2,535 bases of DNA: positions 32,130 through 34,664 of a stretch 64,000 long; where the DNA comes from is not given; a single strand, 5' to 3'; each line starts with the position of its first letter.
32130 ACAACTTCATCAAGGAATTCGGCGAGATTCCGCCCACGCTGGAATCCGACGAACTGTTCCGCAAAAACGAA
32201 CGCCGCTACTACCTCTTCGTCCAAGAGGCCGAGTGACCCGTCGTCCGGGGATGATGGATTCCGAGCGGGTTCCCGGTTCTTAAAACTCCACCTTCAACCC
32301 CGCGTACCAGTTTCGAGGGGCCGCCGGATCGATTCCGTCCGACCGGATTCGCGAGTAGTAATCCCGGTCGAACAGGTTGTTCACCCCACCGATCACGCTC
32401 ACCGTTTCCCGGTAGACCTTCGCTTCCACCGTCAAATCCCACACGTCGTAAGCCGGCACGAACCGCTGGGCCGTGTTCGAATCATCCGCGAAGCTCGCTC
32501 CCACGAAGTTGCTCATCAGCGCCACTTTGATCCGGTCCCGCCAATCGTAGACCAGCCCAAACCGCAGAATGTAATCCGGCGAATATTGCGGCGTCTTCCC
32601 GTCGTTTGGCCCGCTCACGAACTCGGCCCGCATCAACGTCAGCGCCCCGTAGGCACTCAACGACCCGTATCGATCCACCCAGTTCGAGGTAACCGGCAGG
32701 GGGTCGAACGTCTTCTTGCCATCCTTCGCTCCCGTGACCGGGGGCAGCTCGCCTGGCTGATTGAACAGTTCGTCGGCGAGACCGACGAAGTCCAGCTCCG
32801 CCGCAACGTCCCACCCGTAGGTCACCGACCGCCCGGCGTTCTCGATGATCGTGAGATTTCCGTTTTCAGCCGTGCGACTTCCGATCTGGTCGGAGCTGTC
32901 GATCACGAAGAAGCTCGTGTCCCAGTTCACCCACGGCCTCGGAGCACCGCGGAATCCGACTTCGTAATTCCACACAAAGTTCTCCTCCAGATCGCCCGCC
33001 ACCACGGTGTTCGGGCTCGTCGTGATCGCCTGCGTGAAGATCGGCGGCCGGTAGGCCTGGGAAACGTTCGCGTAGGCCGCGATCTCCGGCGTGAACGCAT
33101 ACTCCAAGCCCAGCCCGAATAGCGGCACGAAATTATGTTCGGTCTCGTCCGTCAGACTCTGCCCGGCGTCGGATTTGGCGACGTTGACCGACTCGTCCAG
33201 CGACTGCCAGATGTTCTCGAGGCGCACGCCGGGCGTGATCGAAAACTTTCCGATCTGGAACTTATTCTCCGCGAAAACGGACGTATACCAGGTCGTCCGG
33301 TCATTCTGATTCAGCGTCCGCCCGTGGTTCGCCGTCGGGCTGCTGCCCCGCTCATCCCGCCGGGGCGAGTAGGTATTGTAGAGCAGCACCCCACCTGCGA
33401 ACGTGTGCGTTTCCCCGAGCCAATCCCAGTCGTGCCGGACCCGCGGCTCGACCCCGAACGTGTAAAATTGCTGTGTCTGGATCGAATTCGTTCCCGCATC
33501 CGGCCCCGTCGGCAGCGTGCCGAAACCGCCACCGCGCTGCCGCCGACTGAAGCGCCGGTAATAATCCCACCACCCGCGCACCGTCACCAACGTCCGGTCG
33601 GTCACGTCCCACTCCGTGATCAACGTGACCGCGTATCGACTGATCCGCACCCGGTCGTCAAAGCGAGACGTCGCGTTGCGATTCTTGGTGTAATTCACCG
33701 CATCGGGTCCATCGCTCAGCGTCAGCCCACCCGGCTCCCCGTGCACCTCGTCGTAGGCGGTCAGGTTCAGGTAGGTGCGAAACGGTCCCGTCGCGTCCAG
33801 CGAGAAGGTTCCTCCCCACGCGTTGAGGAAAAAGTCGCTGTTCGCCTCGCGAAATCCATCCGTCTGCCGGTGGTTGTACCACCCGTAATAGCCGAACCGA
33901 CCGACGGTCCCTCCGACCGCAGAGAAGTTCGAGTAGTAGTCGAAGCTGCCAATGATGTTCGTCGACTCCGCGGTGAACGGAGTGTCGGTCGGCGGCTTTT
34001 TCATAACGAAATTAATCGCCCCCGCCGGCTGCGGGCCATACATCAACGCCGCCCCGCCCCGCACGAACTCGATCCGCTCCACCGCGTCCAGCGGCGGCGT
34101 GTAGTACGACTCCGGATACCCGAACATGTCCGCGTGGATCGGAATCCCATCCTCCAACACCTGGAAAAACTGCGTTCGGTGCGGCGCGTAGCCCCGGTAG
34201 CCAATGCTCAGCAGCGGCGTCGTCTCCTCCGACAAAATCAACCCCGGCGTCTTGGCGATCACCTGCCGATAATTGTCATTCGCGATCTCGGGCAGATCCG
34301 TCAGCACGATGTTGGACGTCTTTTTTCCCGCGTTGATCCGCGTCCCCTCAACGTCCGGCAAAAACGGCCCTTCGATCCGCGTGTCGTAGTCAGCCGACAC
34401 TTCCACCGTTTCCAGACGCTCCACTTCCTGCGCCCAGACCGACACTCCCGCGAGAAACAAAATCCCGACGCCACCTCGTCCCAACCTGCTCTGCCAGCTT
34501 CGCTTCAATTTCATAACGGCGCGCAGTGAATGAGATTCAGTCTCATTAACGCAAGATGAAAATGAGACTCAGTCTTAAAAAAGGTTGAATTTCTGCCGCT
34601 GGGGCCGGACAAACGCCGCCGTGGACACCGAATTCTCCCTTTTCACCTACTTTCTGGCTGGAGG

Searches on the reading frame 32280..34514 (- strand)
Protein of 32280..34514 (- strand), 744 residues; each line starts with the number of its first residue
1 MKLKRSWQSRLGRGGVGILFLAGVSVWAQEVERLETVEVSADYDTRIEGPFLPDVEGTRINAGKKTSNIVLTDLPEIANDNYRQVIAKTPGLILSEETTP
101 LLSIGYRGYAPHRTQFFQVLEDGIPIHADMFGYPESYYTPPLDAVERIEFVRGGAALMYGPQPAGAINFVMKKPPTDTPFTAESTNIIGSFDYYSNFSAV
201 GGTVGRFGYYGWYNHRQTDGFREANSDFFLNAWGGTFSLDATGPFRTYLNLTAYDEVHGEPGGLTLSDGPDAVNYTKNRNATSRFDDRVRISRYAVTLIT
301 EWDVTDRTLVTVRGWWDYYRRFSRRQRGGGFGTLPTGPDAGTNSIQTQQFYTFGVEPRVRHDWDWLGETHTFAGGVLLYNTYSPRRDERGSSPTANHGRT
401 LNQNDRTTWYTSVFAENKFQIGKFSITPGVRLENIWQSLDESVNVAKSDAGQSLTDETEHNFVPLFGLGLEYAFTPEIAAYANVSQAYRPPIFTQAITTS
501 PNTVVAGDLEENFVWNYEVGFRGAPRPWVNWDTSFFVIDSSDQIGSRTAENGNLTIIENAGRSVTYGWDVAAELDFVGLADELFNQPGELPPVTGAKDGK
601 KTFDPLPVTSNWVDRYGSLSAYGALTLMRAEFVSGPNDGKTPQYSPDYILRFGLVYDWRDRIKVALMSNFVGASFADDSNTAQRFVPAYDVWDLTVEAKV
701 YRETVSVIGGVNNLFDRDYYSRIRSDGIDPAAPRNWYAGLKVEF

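Call 53: search_protein_families(library=pfam, proteins=[window:32280-34514:-], max_evalue=0.00001)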
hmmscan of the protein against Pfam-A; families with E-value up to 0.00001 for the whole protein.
window:32280-34514:- (744 aa): 2 families
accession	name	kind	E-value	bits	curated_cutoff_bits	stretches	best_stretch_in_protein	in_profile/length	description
PF00593.30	TonB_dep_Rec_b-barrel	-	9.8e-35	121.7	27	1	341-714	103-436/436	TonB dependent receptor-like, beta-barrel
PF07715.20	Plug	-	1.8e-09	38.5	23.9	1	70-166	13-106/107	TonB-dependent Receptor Plug Domain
